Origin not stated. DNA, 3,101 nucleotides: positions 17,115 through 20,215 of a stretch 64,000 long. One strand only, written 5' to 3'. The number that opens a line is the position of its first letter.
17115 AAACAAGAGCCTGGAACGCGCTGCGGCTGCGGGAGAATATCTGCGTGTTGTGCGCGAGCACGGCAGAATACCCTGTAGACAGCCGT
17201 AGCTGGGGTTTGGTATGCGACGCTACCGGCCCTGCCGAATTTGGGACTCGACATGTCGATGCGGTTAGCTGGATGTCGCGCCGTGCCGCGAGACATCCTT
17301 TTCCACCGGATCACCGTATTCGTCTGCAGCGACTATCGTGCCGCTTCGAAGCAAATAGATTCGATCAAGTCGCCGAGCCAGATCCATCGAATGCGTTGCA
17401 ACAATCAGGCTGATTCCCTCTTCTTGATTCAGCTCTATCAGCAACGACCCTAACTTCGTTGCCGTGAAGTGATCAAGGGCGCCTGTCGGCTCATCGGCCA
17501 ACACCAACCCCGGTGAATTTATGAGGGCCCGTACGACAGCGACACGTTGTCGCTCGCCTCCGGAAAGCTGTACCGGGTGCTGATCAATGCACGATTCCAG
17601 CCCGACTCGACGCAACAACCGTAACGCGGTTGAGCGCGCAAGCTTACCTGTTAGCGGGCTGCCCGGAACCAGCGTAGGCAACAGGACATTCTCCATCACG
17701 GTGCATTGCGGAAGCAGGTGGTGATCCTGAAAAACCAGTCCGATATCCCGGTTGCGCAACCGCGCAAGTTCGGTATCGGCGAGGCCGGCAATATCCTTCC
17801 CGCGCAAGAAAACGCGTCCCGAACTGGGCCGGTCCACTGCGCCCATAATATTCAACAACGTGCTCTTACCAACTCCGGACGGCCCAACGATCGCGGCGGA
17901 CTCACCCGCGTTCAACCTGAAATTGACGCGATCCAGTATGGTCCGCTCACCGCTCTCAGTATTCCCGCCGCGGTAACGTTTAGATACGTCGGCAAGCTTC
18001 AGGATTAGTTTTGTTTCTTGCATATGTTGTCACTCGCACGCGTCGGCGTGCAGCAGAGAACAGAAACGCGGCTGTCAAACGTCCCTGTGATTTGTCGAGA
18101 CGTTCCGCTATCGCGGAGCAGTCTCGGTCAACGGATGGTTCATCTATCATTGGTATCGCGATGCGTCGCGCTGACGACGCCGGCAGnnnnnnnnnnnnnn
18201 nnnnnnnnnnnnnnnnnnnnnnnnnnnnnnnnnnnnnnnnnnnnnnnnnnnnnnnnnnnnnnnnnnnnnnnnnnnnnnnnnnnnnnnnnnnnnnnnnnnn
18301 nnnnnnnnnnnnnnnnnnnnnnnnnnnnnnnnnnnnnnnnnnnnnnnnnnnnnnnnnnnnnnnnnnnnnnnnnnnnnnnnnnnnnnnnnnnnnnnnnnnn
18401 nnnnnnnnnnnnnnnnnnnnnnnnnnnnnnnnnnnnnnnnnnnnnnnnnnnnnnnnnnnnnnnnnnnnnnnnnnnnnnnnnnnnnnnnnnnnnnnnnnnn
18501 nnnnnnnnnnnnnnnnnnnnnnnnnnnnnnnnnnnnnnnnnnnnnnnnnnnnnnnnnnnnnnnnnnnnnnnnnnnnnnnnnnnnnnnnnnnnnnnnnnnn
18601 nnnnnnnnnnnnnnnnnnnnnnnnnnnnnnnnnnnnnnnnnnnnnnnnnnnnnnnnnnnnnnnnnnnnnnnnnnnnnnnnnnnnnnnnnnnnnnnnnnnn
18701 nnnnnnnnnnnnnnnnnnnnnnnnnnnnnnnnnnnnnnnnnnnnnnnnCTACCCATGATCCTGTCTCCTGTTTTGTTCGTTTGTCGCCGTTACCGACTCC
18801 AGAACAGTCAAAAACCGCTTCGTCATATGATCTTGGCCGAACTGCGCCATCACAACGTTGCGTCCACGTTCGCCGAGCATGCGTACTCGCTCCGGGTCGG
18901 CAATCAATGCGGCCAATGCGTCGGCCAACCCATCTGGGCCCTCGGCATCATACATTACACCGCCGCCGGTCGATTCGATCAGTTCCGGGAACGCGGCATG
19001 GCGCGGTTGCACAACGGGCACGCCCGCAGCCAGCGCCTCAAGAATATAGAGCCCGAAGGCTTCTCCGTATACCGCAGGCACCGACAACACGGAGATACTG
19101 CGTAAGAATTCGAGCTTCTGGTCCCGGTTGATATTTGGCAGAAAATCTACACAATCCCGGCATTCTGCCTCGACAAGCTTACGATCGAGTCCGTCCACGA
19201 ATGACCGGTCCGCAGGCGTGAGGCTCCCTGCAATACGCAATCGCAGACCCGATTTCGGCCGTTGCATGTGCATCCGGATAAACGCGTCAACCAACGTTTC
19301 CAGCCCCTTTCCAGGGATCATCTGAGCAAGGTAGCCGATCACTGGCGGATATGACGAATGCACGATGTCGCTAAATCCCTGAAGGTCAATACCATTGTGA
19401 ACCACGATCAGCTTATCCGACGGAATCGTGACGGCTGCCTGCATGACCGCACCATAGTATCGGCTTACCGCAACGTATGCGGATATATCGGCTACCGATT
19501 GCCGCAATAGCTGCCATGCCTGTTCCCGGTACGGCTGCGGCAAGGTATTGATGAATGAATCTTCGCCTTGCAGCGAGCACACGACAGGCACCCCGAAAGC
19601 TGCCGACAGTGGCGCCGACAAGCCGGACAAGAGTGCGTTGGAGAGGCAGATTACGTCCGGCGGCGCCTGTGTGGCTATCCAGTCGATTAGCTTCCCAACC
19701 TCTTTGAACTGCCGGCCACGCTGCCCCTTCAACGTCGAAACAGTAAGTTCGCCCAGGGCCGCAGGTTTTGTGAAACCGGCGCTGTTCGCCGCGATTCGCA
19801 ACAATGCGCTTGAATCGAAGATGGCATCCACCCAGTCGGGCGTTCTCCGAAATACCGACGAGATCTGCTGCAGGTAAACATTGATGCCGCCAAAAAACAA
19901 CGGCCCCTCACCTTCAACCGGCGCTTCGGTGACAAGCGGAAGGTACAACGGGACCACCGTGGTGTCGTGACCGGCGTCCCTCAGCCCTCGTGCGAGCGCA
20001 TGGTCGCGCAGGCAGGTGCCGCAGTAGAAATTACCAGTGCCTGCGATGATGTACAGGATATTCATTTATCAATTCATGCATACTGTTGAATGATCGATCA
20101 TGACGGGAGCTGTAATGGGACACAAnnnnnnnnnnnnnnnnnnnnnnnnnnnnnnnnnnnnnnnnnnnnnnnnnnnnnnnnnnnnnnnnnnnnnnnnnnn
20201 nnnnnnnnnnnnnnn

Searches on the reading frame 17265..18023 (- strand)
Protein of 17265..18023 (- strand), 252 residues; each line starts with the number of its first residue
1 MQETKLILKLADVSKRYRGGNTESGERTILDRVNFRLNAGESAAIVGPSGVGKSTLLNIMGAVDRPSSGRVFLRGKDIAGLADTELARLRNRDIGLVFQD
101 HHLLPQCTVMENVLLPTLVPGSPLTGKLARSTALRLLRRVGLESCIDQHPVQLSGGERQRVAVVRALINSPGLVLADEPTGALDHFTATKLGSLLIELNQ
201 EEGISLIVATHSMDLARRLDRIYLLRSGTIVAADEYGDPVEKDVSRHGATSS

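Call 62: search_protein_families(library=pfam, proteins=[window:17265-18023:-], max_evalue=0.0001)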
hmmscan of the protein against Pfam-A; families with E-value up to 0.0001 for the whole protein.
window:17265-18023:- (252 aa): 2 families
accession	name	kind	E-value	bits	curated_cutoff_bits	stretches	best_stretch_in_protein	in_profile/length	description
PF00005.33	ABC_tran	-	2e-32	113.1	25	1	30-180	1-136/137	ABC transporter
PF13304.12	AAA_21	-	1.2e-06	29.3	27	0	162-213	247-300/304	AAA domain, putative AbiEii toxin, Type IV TA system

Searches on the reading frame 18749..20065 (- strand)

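Call 16: search_protein_families(library=pfam, proteins=[window:18749-20065:-], max_evalue=0.001)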
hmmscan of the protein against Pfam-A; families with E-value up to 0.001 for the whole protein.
window:18749-20065:- (438 aa): 6 families
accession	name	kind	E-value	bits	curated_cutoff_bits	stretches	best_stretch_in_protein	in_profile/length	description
PF00534.26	Glycos_transf_1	-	2.1e-22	79.9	26.4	1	239-403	14-171/172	Glycosyl transferases group 1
PF13692.12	Glyco_trans_1_4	-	3.5e-19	69.9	27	1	241-390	2-142/142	Glycosyl transferases group 1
PF13439.12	Glyco_transf_4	-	3e-15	57.1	28.5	1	114-229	52-169/170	Glycosyltransferase Family 4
PF13579.12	Glyco_trans_4_4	-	1.5e-11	45.3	29.7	1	23-225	9-158/158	Glycosyl transferase 4-like domain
PF13524.12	Glyco_trans_1_2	-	1.8e-06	28.4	25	1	273-419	14-143/144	Glycosyl transferase-like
PF20706.3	GT4-conflict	-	0.00074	19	26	0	252-366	211-323/385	Family 4 Glycosyltransferase in conflict systems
